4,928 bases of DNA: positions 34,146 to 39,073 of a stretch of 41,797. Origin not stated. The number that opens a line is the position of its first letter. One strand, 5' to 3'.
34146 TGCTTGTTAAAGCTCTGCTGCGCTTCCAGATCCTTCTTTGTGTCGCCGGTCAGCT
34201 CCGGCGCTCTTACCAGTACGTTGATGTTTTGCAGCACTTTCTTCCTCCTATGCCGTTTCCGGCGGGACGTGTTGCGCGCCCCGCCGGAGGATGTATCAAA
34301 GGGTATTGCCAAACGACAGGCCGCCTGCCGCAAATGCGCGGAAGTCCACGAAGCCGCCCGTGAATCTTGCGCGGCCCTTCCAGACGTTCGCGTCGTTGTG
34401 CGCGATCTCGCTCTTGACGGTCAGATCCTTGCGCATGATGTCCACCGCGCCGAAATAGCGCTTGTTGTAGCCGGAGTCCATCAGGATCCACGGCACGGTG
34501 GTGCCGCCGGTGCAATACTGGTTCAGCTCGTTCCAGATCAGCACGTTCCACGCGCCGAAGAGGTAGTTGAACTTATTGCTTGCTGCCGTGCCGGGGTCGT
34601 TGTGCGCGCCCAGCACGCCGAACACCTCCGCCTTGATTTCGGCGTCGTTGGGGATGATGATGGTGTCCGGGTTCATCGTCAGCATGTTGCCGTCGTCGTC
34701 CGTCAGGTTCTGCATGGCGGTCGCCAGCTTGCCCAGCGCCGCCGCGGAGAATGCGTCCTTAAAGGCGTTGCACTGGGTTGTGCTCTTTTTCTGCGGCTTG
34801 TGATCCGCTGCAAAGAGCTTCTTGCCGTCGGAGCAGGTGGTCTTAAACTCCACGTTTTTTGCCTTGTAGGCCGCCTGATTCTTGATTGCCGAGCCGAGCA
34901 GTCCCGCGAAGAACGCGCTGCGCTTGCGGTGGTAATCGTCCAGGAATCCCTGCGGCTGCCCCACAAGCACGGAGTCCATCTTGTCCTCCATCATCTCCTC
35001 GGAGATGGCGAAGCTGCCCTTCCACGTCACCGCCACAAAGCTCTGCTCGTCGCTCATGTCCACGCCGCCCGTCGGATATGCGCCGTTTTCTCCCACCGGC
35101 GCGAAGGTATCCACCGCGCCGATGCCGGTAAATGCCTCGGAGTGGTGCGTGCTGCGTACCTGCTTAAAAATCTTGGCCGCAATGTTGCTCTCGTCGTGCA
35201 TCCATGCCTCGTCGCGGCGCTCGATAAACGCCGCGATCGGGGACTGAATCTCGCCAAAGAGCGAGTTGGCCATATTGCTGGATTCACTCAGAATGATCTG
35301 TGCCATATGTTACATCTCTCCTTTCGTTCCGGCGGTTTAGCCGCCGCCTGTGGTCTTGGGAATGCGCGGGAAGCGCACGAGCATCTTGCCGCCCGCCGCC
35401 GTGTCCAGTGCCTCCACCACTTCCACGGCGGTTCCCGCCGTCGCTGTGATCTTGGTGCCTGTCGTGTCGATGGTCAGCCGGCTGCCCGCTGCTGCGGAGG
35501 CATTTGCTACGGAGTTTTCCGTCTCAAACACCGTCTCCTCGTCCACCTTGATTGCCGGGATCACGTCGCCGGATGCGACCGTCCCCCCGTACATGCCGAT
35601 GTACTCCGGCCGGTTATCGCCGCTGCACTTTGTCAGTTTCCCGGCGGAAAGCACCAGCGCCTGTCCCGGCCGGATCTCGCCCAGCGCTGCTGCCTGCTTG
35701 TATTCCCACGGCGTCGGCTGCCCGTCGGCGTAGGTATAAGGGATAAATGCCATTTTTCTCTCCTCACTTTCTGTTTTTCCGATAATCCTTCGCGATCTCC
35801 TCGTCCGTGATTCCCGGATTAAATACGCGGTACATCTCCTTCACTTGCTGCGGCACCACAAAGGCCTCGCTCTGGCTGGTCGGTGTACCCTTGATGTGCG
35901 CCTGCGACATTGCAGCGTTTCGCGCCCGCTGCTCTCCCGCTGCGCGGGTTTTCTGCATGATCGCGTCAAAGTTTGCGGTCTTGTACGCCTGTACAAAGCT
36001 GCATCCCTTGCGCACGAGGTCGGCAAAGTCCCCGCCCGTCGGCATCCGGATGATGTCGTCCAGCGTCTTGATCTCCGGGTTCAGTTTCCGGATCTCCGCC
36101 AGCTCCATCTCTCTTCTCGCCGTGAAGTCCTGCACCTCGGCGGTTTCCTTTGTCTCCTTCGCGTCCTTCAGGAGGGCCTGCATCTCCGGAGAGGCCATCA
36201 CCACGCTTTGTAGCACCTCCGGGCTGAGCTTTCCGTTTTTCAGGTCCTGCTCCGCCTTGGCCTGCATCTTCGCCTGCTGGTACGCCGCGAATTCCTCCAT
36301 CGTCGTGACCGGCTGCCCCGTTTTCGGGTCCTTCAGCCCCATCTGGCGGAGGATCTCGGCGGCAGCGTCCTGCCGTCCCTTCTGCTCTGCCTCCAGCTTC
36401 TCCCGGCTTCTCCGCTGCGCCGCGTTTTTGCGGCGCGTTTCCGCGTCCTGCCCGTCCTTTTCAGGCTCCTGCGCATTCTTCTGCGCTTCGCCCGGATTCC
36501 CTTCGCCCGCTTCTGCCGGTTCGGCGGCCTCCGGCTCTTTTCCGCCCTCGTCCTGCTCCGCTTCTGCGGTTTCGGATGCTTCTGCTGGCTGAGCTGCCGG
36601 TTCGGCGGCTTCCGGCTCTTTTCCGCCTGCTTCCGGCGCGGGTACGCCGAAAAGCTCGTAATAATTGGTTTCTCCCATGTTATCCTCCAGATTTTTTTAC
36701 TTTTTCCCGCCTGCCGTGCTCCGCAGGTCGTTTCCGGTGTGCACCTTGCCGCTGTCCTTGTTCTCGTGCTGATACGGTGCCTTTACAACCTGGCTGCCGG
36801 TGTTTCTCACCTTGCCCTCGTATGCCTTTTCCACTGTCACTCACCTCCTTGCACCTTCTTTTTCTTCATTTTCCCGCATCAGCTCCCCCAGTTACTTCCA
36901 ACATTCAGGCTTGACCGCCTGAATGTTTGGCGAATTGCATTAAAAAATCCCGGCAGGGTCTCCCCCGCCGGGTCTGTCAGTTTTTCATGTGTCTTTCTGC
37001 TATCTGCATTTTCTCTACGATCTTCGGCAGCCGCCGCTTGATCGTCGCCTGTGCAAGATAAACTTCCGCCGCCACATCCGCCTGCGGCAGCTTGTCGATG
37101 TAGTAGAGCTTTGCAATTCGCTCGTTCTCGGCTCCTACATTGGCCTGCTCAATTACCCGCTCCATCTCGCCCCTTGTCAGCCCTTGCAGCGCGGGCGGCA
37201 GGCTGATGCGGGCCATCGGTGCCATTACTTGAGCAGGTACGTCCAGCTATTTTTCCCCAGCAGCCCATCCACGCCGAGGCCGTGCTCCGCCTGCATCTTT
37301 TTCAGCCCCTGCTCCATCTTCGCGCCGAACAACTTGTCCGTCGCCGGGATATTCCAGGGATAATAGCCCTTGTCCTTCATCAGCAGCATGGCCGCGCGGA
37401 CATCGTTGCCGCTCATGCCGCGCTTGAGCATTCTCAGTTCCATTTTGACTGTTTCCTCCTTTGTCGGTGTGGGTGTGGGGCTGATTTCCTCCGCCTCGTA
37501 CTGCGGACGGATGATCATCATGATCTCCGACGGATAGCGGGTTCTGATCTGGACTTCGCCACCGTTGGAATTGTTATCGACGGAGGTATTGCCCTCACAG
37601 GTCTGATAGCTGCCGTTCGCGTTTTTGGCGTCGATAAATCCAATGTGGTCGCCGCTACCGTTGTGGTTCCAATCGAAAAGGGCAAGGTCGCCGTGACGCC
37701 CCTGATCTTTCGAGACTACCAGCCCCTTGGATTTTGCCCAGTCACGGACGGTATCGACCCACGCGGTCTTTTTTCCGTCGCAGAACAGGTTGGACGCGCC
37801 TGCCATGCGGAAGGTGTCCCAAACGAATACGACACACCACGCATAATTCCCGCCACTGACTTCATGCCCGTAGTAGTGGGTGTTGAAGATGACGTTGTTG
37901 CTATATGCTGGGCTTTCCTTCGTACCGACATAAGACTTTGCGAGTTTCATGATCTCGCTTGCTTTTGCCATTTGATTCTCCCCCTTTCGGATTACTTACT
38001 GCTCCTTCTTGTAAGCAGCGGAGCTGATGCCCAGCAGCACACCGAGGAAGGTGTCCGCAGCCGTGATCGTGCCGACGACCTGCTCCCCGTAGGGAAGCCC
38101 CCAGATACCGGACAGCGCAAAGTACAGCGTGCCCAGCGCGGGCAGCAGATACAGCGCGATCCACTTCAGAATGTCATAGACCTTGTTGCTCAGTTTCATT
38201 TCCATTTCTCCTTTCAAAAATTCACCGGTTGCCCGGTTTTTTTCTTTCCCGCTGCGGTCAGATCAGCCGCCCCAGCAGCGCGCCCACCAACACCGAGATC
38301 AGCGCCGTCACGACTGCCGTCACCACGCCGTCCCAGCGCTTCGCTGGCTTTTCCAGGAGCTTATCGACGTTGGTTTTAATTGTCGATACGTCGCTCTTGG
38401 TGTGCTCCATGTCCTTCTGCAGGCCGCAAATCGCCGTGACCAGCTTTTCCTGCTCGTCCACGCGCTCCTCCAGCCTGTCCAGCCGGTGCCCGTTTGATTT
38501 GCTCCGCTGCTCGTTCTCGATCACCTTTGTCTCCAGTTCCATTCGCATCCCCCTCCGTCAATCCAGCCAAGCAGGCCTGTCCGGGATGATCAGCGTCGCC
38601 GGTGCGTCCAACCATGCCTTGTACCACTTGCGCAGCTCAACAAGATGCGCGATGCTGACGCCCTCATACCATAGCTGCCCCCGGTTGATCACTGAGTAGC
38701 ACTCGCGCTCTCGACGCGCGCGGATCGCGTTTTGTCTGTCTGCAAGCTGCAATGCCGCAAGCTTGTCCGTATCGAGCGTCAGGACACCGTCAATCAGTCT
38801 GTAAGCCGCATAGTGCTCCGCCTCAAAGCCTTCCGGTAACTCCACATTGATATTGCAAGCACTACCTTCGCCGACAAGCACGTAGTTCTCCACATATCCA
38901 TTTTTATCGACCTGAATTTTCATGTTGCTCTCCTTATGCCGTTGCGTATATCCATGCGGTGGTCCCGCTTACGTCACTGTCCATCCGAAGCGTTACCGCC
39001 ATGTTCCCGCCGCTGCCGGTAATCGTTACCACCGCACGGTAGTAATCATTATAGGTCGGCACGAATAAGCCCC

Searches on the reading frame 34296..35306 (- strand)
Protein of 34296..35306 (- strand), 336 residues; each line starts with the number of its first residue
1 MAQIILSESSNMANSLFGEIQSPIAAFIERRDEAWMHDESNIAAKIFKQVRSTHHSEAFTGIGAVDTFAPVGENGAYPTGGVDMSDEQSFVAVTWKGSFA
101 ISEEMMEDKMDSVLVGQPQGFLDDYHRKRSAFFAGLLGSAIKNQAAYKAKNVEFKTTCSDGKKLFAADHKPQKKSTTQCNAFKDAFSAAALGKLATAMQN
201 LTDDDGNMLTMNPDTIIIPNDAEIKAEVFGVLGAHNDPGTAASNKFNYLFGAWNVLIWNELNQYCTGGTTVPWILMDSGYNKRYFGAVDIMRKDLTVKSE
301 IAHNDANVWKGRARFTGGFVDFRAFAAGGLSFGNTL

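Call 8: search_protein_families(library=phrogs, proteins=[window:34296-35306:-], max_evalue=0.001)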
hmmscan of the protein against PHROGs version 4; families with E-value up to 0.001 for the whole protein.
window:34296-35306:- (336 aa): 3 families
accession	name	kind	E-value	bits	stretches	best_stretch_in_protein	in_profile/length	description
phrog_371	-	head and packaging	2e-15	57.9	1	38-183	26-159/303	major head protein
phrog_4523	-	head and packaging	6.3e-10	39.4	1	60-235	402-554/644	major head and protease protein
phrog_133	-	head and packaging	1.1e-05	25.3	1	33-228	392-569/668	head maturation protease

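Call 9: search_protein_families(library=pfam, proteins=[window:34296-35306:-], max_evalue=0.001)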
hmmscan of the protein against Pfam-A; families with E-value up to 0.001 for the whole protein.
window:34296-35306:- (336 aa): 2 families
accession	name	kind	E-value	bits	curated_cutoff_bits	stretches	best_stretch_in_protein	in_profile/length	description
PF25209.1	Phage_capsid_4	-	2.8e-13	51.2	27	1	60-326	34-260/262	Phage capsid protein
PF10124.15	Mu-like_gpT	-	3.9e-07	30.2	20.1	0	182-228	216-262/289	Mu-like prophage major head subunit gpT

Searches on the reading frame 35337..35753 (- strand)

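Call 8: search_protein_families(library=phrogs, proteins=[window:35337-35753:-], max_evalue=0.001)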
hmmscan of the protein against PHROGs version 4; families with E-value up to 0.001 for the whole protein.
window:35337-35753:- (138 aa): 1 family
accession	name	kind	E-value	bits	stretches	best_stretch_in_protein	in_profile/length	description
phrog_24113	-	unknown function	9.7e-23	81.3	1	1-135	1-137/143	-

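Call 9: search_protein_families(library=pfam, proteins=[window:35337-35753:-], max_evalue=0.001)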
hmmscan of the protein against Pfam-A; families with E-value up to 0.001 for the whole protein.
window:35337-35753:- (138 aa): 0 families

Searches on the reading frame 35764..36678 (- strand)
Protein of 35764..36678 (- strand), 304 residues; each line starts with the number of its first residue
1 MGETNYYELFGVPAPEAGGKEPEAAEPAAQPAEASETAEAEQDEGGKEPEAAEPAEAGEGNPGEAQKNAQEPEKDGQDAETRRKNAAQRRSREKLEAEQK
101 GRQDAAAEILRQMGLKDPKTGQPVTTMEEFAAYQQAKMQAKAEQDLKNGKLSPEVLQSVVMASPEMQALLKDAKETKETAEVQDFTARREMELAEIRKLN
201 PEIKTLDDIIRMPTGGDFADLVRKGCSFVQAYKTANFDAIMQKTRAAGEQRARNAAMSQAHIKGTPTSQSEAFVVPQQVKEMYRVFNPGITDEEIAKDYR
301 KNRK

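Call 8: search_protein_families(library=phrogs, proteins=[window:35764-36678:-], max_evalue=0.001)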
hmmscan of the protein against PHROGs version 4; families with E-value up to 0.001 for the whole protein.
window:35764-36678:- (304 aa): 1 family
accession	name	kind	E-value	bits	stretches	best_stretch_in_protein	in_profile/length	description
phrog_35275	-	unknown function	1.8e-45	156.7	1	3-301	6-328/336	-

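Call 9: search_protein_families(library=pfam, proteins=[window:35764-36678:-], max_evalue=0.001)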
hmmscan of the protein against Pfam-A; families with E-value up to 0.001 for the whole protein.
window:35764-36678:- (304 aa): 0 families

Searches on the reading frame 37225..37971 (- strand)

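Call 8: search_protein_families(library=phrogs, proteins=[window:37225-37971:-], max_evalue=0.001)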
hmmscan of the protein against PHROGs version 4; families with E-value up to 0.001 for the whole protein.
window:37225-37971:- (248 aa): 6 families
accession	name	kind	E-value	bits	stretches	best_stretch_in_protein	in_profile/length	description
phrog_21357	-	lysis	3e-40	139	1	3-183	3-183/225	endolysin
phrog_21825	-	lysis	1.3e-26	94.7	1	1-211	1-213/289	endolysin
phrog_9589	-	lysis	6.9e-13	50.1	1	2-168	2-167/281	endolysin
phrog_1493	-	lysis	2.7e-11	44.3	1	165-247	223-306/394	endolysin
phrog_2649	-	lysis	1.4e-08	35.9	1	156-247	153-236/261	endolysin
phrog_8577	-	lysis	0.0001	22.6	1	77-202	56-202/453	endolysin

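Call 9: search_protein_families(library=pfam, proteins=[window:37225-37971:-], max_evalue=0.001)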
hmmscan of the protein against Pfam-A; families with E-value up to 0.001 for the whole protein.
window:37225-37971:- (248 aa): 2 families
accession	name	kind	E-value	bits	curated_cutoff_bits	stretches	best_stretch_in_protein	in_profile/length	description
PF05257.22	CHAP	-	1.5e-09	38.6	26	1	40-128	3-81/81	CHAP domain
PF01471.23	PG_binding_1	-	1e-07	32.5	23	1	187-244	1-55/57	Putative peptidoglycan binding domain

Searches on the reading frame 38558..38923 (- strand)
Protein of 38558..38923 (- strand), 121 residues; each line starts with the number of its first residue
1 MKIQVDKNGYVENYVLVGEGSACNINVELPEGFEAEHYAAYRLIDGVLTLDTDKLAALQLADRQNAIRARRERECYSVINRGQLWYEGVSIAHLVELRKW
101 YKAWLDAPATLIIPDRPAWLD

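Call 8: search_protein_families(library=phrogs, proteins=[window:38558-38923:-], max_evalue=0.001)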
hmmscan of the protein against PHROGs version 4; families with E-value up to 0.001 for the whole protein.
window:38558-38923:- (121 aa): 0 families

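Call 9: search_protein_families(library=pfam, proteins=[window:38558-38923:-], max_evalue=0.001)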
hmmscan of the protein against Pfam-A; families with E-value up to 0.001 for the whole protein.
window:38558-38923:- (121 aa): 1 family
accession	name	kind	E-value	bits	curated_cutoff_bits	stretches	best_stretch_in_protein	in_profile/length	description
PF11192.13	DUF2977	-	0.00037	21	21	1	1-53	1-56/61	Protein of unknown function (DUF2977)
